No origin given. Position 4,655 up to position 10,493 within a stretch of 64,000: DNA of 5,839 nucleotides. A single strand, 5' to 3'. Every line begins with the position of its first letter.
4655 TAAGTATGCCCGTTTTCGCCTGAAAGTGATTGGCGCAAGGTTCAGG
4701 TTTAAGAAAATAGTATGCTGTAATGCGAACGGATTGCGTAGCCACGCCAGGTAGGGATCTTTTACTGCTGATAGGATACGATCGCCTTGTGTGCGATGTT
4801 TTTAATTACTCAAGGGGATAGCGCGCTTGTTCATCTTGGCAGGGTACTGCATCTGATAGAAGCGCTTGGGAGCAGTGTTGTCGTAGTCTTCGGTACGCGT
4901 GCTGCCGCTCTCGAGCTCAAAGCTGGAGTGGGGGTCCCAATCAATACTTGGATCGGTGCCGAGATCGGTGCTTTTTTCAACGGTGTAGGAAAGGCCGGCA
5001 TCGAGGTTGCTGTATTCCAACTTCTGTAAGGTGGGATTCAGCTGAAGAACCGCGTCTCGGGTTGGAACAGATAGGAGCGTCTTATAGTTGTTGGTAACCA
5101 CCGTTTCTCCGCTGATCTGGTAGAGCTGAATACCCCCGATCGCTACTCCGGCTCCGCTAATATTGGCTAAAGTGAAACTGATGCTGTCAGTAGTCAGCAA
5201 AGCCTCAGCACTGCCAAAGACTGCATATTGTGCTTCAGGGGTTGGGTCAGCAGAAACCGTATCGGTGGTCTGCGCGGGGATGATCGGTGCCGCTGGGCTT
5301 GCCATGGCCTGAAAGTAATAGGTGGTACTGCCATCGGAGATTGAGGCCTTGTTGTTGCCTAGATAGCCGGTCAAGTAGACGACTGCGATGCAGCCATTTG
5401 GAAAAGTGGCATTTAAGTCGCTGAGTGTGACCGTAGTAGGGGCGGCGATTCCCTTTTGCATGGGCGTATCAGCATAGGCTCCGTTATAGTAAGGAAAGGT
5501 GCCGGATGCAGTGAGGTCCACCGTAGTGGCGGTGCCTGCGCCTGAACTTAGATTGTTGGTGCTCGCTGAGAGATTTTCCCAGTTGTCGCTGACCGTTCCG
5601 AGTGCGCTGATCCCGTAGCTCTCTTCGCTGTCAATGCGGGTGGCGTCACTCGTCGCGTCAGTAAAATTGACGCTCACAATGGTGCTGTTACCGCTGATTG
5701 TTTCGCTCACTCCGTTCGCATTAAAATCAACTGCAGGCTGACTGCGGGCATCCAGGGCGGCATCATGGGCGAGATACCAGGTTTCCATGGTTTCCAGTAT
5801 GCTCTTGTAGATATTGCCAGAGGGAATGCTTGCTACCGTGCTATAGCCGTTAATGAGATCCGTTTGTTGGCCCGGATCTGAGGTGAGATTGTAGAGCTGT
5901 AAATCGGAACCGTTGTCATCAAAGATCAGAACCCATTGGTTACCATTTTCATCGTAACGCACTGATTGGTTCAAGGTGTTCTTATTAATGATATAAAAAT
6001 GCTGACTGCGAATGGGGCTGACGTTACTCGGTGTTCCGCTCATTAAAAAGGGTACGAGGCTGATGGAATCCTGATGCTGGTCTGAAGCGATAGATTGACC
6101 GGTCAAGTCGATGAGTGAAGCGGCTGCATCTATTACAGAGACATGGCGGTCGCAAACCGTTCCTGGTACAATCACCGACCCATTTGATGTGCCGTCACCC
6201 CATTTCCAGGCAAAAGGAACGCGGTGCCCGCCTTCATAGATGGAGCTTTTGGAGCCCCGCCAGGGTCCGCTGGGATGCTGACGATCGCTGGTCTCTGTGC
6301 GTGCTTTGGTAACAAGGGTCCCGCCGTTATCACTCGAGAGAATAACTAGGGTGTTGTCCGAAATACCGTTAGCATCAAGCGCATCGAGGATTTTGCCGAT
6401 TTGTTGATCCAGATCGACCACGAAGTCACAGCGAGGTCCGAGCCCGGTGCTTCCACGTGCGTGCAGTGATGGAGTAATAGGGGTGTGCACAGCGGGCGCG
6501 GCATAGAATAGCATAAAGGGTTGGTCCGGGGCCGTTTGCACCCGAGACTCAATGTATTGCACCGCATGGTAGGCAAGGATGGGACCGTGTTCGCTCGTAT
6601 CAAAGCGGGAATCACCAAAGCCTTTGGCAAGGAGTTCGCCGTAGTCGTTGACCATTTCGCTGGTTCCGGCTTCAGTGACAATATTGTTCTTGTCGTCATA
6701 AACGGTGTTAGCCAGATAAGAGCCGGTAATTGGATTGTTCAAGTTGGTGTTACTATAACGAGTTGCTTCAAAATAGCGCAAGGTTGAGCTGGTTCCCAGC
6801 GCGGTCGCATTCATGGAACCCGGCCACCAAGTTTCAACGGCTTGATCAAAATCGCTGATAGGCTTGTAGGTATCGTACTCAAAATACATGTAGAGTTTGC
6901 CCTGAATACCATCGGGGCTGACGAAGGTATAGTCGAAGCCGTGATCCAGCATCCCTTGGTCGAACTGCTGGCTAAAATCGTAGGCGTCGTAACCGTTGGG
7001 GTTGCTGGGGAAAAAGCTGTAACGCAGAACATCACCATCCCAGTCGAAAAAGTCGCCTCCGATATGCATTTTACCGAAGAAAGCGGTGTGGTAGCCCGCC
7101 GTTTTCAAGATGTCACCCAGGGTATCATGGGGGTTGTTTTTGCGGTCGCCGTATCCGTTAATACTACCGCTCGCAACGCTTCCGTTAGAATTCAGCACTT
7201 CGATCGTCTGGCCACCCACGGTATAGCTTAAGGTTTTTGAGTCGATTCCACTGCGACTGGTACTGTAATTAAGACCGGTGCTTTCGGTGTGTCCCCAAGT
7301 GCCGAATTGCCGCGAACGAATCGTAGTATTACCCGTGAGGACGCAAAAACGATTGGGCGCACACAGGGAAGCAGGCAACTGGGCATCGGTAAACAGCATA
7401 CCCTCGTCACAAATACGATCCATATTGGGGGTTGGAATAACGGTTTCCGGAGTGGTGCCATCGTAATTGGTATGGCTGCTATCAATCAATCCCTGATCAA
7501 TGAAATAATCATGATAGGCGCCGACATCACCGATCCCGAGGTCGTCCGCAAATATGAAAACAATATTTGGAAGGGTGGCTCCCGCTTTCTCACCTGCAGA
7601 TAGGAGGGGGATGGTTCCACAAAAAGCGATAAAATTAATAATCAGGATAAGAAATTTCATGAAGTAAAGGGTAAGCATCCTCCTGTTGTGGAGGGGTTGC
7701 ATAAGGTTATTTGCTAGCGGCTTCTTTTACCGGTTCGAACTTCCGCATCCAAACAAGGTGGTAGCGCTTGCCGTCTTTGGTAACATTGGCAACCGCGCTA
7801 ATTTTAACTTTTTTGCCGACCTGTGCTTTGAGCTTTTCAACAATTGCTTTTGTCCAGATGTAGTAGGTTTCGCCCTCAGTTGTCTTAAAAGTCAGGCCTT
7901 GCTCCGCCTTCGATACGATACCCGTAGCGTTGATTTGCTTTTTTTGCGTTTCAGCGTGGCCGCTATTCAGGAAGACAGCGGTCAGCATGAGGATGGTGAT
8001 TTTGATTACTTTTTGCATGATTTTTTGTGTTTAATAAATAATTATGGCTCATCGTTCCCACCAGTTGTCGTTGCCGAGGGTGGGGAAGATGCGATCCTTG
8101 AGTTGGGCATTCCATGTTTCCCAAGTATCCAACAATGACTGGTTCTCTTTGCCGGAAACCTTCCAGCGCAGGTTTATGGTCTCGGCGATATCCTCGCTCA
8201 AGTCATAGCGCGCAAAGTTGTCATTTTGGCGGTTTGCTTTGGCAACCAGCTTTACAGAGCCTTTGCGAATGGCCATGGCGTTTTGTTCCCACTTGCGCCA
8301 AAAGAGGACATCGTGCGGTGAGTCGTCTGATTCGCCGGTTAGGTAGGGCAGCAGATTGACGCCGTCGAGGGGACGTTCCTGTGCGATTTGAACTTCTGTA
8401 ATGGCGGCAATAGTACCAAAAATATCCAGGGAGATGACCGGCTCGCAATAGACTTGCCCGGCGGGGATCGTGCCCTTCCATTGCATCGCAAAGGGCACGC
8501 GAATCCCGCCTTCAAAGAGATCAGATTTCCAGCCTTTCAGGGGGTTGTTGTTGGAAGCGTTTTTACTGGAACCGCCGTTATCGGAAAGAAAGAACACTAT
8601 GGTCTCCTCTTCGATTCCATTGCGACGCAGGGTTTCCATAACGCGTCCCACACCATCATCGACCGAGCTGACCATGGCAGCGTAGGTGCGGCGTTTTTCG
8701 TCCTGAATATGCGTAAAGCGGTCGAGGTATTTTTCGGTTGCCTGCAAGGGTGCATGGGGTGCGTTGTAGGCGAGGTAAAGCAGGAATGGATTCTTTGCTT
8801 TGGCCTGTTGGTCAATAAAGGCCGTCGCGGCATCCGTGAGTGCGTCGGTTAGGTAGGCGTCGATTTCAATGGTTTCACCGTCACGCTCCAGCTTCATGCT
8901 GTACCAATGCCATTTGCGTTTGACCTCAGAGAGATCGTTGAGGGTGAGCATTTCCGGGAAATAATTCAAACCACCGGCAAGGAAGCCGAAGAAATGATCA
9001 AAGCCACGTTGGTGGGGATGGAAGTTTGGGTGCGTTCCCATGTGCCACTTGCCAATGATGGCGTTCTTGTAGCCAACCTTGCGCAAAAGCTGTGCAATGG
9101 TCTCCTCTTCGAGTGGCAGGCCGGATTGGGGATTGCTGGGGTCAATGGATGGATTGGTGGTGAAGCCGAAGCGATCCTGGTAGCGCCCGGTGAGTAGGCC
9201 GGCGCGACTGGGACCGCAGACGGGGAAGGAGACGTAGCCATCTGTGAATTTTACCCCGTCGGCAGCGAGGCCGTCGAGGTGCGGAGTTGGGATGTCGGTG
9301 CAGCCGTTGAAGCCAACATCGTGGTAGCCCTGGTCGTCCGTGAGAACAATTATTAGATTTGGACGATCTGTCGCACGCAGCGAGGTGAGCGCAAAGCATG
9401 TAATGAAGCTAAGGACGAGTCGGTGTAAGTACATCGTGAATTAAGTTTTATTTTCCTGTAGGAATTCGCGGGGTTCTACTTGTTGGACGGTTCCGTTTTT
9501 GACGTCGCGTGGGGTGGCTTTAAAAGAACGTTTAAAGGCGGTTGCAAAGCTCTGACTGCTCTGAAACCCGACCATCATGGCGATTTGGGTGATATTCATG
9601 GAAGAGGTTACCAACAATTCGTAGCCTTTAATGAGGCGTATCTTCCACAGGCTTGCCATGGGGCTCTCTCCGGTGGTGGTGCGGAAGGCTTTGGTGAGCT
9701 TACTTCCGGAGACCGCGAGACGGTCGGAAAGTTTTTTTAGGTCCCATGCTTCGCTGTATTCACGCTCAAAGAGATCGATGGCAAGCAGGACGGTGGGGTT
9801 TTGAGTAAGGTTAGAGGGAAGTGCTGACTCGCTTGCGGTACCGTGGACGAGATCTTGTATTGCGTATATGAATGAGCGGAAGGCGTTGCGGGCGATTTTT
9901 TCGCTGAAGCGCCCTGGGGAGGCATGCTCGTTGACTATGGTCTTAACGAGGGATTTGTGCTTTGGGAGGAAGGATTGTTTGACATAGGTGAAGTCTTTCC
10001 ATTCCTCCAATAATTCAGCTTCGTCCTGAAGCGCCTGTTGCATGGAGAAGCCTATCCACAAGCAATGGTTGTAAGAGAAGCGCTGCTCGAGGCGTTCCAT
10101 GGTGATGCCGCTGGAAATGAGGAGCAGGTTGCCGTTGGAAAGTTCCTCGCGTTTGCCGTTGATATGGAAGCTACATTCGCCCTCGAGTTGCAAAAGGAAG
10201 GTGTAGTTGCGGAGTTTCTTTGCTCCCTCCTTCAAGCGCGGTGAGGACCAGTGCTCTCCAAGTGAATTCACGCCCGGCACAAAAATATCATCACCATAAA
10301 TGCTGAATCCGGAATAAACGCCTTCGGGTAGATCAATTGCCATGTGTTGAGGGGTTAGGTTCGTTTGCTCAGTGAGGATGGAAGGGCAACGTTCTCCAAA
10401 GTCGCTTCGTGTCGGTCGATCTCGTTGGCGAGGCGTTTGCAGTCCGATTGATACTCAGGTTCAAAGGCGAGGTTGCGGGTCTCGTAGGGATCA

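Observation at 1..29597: Sulfatase-dense polysaccharide utilisation island with no transporter or SusC/D pair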

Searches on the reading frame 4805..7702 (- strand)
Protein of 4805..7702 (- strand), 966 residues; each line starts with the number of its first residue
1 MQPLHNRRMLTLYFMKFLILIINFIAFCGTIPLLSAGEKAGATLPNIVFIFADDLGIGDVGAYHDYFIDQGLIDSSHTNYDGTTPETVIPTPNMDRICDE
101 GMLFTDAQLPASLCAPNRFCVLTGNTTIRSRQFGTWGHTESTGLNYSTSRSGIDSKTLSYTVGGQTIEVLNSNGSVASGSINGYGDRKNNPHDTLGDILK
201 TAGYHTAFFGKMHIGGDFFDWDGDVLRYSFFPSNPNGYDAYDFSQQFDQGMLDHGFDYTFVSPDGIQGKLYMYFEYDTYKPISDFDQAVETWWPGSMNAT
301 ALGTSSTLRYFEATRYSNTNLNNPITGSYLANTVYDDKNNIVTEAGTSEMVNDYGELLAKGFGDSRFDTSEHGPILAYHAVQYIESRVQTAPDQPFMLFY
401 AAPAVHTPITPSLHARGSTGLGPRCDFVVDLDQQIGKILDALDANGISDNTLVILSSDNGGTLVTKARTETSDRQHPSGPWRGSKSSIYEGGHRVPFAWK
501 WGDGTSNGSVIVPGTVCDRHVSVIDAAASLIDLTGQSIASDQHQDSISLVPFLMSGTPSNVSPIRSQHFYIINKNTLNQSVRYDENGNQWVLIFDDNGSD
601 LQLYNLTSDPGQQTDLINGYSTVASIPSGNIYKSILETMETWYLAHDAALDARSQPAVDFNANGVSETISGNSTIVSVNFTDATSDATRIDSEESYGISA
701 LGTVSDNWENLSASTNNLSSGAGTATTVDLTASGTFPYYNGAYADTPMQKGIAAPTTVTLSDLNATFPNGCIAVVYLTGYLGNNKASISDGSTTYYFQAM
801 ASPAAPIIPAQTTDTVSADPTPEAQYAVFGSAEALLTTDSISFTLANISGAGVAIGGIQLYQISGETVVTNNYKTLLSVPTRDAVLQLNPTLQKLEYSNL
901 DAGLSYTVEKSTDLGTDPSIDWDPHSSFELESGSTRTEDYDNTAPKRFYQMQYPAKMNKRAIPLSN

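Call 3: search_protein_families(library=pfam, proteins=[window:4805-7702:-])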
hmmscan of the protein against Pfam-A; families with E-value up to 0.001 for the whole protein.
window:4805-7702:- (966 aa): 2 families
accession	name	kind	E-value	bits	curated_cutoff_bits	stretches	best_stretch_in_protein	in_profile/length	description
PF00884.28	Sulfatase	-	5e-31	108.6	25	1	45-535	1-300/301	Sulfatase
PF01663.27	Phosphodiest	-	3.4e-05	24.1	23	1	427-467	187-227/342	Type I phosphodiesterase / nucleotide pyrophosphatase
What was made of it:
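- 4802..7678 (-): Secreted 958-aa sulfatase (CAPNR motif) with an insertion in the catalytic domain and a C-terminal extension of about 430 aa that matches no Pfam model. Pfam Sulfatase E 5e-31 over residues 45-535 (call 3).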

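Call 56: search_protein_families(library=ncbifam, proteins=[window:4805-7702:-], max_evalue=0.001)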
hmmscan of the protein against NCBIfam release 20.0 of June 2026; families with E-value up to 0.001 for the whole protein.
window:4805-7702:- (966 aa): 4 families
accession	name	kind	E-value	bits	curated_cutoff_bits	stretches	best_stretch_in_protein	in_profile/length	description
NF010322.0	PRK13759.1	equivalog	5.6e-22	77.9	481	2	429-621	275-441/486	arylsulfatase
TIGR03417.1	chol_sulfatase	equivalog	3.8e-15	55.7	433.45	2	431-618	262-421/500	choline-sulfatase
NF045661.1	HdlasePehA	equivalog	3e-11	42.6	900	1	426-561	286-400/506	phosphoric/sulfuric ester hydrolase PehA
NF052527.1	Mn_arylsulf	exception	1.6e-07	30.6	850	0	85-146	22-80/479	manganese-dependent arylsulfatase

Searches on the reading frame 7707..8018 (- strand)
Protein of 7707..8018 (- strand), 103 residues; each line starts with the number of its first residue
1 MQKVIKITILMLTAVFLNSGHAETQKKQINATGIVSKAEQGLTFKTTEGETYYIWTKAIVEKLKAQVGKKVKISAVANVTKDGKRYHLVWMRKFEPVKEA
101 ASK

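Call 82: search_protein_families(library=pfam, proteins=[window:7707-8018:-], max_evalue=1)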
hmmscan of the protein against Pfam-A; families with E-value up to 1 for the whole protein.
window:7707-8018:- (103 aa): 2 families
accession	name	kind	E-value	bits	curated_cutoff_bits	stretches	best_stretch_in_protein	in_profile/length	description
PF19135.5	DUF5818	-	0.035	14.1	27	1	32-77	1-43/57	Protein of unknown function (DUF5818)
PF25029.1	MOM1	-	0.13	12.5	27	1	22-70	65-111/127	MOM1-like domain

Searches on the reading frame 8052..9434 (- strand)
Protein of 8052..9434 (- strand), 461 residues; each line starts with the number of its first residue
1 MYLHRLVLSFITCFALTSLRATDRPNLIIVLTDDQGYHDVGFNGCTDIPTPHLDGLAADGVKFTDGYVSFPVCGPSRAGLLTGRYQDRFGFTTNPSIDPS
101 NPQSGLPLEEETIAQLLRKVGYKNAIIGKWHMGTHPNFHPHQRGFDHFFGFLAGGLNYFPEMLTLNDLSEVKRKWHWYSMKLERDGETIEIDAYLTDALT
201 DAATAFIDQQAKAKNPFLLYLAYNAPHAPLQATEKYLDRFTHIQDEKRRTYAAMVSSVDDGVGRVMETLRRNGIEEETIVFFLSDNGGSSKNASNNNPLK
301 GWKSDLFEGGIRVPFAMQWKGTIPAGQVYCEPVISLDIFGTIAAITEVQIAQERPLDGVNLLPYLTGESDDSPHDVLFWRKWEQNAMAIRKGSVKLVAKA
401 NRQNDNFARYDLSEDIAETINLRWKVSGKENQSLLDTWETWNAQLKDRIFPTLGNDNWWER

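Call 3: search_protein_families(library=pfam, proteins=[window:8052-9434:-])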
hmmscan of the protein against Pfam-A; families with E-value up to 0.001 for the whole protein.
window:8052-9434:- (461 aa): 3 families
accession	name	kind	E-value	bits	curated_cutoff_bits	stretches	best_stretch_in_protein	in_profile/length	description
PF00884.28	Sulfatase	-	1.2e-64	218.9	25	1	25-346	1-299/301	Sulfatase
PF01663.27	Phosphodiest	-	3.1e-08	34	23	1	49-291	19-224/342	Type I phosphodiesterase / nucleotide pyrophosphatase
PF16347.10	SGSH_C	-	2.3e-06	28.3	29.3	1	306-424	11-133/154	N-sulphoglucosamine sulphohydrolase, C-terminal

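Call 33: search_solved_structures(query=window:8052-9434:-, max_evalue=1e-20)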
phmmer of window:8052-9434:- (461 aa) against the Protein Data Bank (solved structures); distinct sequences matched with E-value up to 1e-20: 57.
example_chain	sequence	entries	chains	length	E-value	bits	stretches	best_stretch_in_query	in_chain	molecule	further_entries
6bia_A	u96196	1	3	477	2.3e-98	333.1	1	21-422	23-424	Sulfatase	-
9hh3_A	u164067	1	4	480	3e-97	329.4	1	23-442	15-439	Sulfatase, family S1-19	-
6prm_A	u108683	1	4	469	2.1e-96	326.6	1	22-426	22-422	exo-4S-kappa carrageenan S1 sulfatase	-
6b0k_A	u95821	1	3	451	2.9e-96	326.2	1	24-422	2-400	Iota-carrageenan sulfatase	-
6b0j_A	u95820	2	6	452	2.9e-96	326.2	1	24-422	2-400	Iota-carrageenan sulfatase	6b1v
9hh2_A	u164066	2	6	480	9.1e-96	324.5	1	23-442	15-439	Sulfatase, family S1-19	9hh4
6psm_A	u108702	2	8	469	5.9e-95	321.8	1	22-426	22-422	exo-4S-kappa carrageenan S1 sulfatase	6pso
9fo1_A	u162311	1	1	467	2.4e-66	227.5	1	20-447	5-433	k-carrageenan sulfatase S1_16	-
1fsu_A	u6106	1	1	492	4.6e-60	206.8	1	25-362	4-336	N-ACETYLGALACTOSAMINE-4-SULFATASE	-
4fdi_A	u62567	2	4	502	1.1e-58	202.3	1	23-373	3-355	N-acetylgalactosamine-6-sulfatase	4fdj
7stt_A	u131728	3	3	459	5.2e-54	186.8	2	250-441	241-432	N-acetylgalactosamine-6-sulfatase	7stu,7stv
8eg3_A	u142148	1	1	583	4.2e-51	177.2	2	3-152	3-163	Steryl-sulfatase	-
3ed4_A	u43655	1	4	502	8e-51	176.3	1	20-245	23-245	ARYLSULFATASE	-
7all_AAA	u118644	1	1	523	5.7e-50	173.5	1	21-236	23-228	Arylsulfatase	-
1p49_A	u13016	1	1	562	6.2e-50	173.4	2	21-152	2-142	STERYL-SULFATASE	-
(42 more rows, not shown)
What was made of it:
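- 8049..9434 (-): Secreted S1_19-like sulfatase (CGPSR motif). Predicted galactose-4-O-sulfatase of the carrageenan type. PDB hits of 322-333 bits to 6BIA, 9HH3 (S1-19), 6B0J (iota-carrageenan sulfatase) and 6PRM (exo-4S-kappa-carrageenan sulfatase) (call 33).
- One sulfatase is closest to carrageenan Gal-4-sulfatases (call 33).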

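Call 56: search_protein_families(library=ncbifam, proteins=[window:8052-9434:-], max_evalue=0.001)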
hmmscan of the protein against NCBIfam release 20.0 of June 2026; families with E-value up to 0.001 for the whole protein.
window:8052-9434:- (461 aa): 6 families
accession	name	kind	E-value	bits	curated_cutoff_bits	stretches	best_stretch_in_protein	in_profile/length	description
NF010322.0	PRK13759.1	equivalog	4.7e-39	134.2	481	2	22-243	4-228/486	arylsulfatase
TIGR03417.1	chol_sulfatase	equivalog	6.8e-35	120.9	433.45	2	246-427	250-424/500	choline-sulfatase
NF045661.1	HdlasePehA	equivalog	3.1e-23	82.1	900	2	26-239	4-224/506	phosphoric/sulfuric ester hydrolase PehA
NF052527.1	Mn_arylsulf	exception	3e-20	72.6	850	1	24-147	1-114/479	manganese-dependent arylsulfatase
NF051873.1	AlkPhosPhoY32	equivalog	7.5e-06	24.7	1000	0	20-107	15-103/539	alkaline phosphatase PhoY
NF038282.1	LapC_YejM_PbgA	exception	0.0007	18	825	1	209-325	384-480/584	LPS biosynthesis-modulating metalloenzyme YejM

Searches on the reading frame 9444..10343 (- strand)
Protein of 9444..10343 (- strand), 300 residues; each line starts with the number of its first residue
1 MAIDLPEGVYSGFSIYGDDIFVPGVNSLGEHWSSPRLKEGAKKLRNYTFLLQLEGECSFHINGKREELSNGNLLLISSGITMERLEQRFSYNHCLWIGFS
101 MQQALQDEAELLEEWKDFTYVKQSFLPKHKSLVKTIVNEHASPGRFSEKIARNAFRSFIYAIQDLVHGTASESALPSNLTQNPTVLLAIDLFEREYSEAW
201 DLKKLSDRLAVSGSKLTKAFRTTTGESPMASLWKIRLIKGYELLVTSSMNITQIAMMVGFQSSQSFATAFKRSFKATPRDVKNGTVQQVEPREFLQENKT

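Call 3: search_protein_families(library=pfam, proteins=[window:9444-10343:-])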
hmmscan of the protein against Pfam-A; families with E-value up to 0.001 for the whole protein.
window:9444-10343:- (300 aa): 2 families
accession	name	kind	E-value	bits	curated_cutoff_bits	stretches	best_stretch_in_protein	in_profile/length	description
PF12833.13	HTH_18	-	5.4e-17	62.3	33.6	1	205-282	1-78/80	Helix-turn-helix domain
PF00165.29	HTH_AraC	-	3.6e-12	46.5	26.6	1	246-279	6-38/42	Bacterial regulatory helix-turn-helix proteins, AraC family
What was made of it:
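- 9441..10343 (-): AraC-family transcriptional regulator, conserved between the two flanking sulfatases in relatives. Pfam HTH_18 and HTH_AraC (call 3).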

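Call 56: search_protein_families(library=ncbifam, proteins=[window:9444-10343:-], max_evalue=0.001)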
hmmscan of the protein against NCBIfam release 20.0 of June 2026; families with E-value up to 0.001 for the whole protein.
window:9444-10343:- (300 aa): 31 families (the best 25 are shown)
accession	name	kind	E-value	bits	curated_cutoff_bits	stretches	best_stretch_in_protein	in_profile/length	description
NF010028.0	PRK13503.1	equivalog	7.3e-18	64.9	288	1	115-287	110-275/278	HTH-type transcriptional activator RhaS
NF007860.0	PRK10572.1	equivalog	1.3e-14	53.7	208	1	45-287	48-287/292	arabinose operon transcriptional regulator AraC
NF047455.1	TF_Staph_AryK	equivalog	2.1e-14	52.7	850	1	42-286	18-260/759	transcriptional regulator AryK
NF006902.0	PRK09393.1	equivalog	1.3e-12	47.6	425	1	188-282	225-319/327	transcriptional regulator FtrA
NF052371.1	TransRegGbdRPseu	equivalog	2.9e-11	43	480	1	181-289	223-331/365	choline metabolism transcriptional regulator GbdR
NF011733.0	PRK15186.1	equivalog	4.4e-11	42.7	403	1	174-280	172-277/291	AraC family transcriptional regulator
NF040475.1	chlor_reg_RclR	equivalog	4.8e-10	39.2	400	1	160-282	155-276/284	reactive chlorine-specific transcriptional regulator RclR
NF010026.0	PRK13501.1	equivalog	1.9e-09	37.1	363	1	187-287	180-280/290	HTH-type transcriptional activator RhaR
NF041686.2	ant_diox_reg_AndR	equivalog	8.4e-09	35.5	350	1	180-280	213-316/321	anthranilate 1,2-dioxygenase regulatory protein AndR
TIGR02297.1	HpaA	equivalog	2.3e-08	33.6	274.65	1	190-281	193-284/287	4-hydroxyphenylacetate catabolism regulatory protein HpaA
NF047788.1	TransRegPocR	equivalog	2.4e-08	33.6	500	1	101-285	120-291/296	transcriptional regulator PocR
NF007633.0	PRK10296.1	equivalog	7.9e-08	32.1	264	1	45-282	43-272/280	transcriptional regulator ChbR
NF007584.0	PRK10219.1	equivalog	8.7e-08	32.5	174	1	197-283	19-105/107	superoxide response transcriptional regulator SoxS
NF010025.2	PRK13500.1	equivalog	1.9e-07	31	525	1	192-282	185-275/282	HTH-type transcriptional activator RhaR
NF007243.0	PRK09685.1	equivalog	2.8e-07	30.2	199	1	46-282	72-299/303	transcriptional regulator FeaR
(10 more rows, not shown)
